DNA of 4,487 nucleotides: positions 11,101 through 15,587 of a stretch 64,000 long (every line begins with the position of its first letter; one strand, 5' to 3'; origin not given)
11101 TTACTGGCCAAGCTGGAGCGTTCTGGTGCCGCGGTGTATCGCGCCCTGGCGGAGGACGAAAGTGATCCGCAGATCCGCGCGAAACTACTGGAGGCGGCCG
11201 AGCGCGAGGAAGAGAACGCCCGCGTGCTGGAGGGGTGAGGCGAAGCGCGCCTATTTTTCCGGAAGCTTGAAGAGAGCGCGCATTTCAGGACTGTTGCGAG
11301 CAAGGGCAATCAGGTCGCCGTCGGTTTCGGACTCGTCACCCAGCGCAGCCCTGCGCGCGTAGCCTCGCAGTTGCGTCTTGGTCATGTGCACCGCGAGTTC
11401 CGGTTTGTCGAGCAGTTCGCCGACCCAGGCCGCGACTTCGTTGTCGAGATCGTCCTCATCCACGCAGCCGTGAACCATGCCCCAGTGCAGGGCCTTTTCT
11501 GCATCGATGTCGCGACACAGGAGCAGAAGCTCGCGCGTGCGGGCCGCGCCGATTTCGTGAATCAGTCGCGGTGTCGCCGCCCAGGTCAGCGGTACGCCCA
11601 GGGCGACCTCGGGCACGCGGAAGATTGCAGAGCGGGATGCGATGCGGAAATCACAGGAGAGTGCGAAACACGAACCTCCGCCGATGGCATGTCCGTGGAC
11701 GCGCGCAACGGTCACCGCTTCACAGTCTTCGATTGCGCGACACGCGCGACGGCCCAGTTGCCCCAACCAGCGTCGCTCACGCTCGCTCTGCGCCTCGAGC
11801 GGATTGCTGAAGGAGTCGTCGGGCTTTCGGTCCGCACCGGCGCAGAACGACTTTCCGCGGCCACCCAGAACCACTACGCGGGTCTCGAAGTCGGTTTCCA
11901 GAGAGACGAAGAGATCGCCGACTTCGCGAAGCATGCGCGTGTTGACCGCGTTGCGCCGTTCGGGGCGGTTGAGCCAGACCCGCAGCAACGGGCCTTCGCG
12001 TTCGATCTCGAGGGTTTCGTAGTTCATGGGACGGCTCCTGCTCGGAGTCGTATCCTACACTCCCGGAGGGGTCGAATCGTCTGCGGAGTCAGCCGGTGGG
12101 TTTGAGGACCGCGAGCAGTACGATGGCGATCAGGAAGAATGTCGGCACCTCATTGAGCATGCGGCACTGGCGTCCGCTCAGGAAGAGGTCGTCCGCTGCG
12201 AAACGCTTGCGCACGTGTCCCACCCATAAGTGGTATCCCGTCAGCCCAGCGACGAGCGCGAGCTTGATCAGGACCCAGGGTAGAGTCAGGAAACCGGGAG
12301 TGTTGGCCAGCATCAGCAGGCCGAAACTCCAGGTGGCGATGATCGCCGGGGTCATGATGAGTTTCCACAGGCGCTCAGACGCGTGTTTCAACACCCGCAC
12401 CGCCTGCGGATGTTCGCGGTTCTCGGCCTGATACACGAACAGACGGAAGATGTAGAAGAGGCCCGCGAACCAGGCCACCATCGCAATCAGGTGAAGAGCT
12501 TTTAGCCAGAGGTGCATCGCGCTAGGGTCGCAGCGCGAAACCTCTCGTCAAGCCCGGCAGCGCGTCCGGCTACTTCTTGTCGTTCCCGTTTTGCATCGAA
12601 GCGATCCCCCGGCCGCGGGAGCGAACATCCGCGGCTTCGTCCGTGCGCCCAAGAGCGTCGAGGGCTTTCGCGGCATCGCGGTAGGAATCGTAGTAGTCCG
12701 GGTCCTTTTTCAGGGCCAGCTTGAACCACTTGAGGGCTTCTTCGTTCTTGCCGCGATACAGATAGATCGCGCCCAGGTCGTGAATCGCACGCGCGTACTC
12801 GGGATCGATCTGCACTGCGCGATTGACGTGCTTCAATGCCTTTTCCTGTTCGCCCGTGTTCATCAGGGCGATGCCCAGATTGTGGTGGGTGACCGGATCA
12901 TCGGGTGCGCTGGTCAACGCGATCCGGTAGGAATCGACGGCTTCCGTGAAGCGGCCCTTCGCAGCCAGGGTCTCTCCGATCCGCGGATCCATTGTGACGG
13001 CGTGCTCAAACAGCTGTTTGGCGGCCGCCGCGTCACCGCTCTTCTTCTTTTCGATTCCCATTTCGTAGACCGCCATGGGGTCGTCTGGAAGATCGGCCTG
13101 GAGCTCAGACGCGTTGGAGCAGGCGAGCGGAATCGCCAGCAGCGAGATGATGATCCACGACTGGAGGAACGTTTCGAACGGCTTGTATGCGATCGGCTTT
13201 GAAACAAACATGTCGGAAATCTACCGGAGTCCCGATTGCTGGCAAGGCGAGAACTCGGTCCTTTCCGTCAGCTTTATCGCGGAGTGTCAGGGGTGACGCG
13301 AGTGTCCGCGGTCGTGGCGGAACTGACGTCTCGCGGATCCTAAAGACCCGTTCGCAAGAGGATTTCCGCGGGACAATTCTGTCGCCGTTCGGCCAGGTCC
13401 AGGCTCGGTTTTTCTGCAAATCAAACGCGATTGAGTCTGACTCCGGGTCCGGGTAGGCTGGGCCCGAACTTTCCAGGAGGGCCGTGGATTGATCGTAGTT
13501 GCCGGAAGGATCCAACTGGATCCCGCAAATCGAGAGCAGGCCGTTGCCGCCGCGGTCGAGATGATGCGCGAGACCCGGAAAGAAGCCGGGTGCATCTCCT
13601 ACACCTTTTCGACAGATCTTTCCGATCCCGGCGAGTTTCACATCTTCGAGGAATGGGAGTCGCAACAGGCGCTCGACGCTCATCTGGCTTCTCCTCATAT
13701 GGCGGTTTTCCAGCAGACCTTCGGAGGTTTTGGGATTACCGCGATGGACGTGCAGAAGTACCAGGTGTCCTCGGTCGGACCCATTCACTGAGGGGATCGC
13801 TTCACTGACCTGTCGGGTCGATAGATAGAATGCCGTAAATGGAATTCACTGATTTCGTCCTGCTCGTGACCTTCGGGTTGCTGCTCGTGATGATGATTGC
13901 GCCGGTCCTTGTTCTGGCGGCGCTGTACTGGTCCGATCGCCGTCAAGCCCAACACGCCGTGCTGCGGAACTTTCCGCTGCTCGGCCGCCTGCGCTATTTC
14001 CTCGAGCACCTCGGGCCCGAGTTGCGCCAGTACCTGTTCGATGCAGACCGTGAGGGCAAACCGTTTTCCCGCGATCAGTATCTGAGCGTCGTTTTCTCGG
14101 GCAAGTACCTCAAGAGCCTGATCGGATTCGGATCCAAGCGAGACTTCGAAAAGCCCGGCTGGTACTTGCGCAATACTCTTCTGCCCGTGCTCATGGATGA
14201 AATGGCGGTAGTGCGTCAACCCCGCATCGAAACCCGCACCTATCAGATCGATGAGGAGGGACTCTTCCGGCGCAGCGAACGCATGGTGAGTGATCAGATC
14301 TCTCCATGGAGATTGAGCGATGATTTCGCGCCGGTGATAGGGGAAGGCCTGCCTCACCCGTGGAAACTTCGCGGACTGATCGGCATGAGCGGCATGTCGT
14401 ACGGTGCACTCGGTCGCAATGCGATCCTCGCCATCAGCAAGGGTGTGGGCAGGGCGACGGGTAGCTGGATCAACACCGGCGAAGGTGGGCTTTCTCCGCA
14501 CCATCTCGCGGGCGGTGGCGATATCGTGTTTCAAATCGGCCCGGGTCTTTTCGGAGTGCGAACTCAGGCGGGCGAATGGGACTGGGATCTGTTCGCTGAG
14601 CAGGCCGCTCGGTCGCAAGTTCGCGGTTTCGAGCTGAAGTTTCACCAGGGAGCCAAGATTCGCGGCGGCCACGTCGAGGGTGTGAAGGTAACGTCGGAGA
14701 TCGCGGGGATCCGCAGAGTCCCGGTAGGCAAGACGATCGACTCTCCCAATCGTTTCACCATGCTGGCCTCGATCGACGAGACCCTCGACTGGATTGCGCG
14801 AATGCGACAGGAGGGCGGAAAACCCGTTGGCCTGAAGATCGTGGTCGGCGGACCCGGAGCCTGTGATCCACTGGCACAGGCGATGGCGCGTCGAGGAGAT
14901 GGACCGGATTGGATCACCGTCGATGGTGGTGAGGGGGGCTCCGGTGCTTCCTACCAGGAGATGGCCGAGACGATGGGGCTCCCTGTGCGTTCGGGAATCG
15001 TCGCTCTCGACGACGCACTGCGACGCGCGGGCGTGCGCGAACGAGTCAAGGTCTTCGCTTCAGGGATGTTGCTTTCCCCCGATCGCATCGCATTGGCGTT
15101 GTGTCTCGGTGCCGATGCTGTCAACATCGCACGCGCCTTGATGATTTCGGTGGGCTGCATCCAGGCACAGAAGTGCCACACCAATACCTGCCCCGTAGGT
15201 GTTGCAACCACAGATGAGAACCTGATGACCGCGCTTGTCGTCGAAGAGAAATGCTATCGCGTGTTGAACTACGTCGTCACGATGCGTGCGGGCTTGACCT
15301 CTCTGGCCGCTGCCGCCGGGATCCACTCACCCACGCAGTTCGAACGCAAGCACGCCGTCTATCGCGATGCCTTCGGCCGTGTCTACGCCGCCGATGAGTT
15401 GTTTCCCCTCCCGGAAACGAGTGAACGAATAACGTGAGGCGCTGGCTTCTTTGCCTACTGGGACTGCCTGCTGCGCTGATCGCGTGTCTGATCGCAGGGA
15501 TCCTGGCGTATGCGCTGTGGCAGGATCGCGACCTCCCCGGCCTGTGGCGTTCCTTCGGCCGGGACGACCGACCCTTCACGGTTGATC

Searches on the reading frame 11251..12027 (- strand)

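Call 77: search_protein_families(library=pfam, proteins=[window:11251-12027:-], max_evalue=0.0001)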
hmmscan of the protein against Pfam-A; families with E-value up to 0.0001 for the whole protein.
window:11251-12027:- (258 aa): 2 families
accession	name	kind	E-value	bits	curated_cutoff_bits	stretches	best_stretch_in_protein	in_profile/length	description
PF00378.25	ECH_1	-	1.4e-41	143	27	1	14-234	6-218/251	Enoyl-CoA hydratase/isomerase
PF16113.10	ECH_2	-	3.6e-19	69.9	27.2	1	16-196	3-179/335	Enoyl-CoA hydratase/isomerase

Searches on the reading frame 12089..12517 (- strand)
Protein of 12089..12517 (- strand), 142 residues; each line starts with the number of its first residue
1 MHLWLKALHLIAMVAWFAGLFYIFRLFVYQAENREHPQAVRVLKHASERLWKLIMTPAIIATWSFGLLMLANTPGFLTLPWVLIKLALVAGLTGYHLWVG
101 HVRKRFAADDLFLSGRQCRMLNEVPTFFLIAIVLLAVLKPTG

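Call 77: search_protein_families(library=pfam, proteins=[window:12089-12517:-], max_evalue=0.0001)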
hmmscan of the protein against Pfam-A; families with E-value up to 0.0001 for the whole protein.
window:12089-12517:- (142 aa): 2 families
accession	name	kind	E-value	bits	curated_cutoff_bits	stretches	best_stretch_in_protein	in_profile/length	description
PF03653.18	UPF0093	-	1.5e-44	152.3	34.2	1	2-140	5-145/146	Uncharacterised protein family (UPF0093)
PF05425.18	CopD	-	7.9e-05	23.4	32.1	1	49-138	5-104/105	Copper resistance protein D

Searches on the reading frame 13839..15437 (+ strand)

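Call 77: search_protein_families(library=pfam, proteins=[window:13839-15437:+], max_evalue=0.0001)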
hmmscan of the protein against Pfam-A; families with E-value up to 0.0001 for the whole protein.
window:13839-15437:+ (532 aa): 1 family
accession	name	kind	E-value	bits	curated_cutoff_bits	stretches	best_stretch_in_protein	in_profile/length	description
PF01645.23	Glu_synthase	-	3.5e-84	283.6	20.4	1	170-495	58-368/369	Conserved region in glutamate synthase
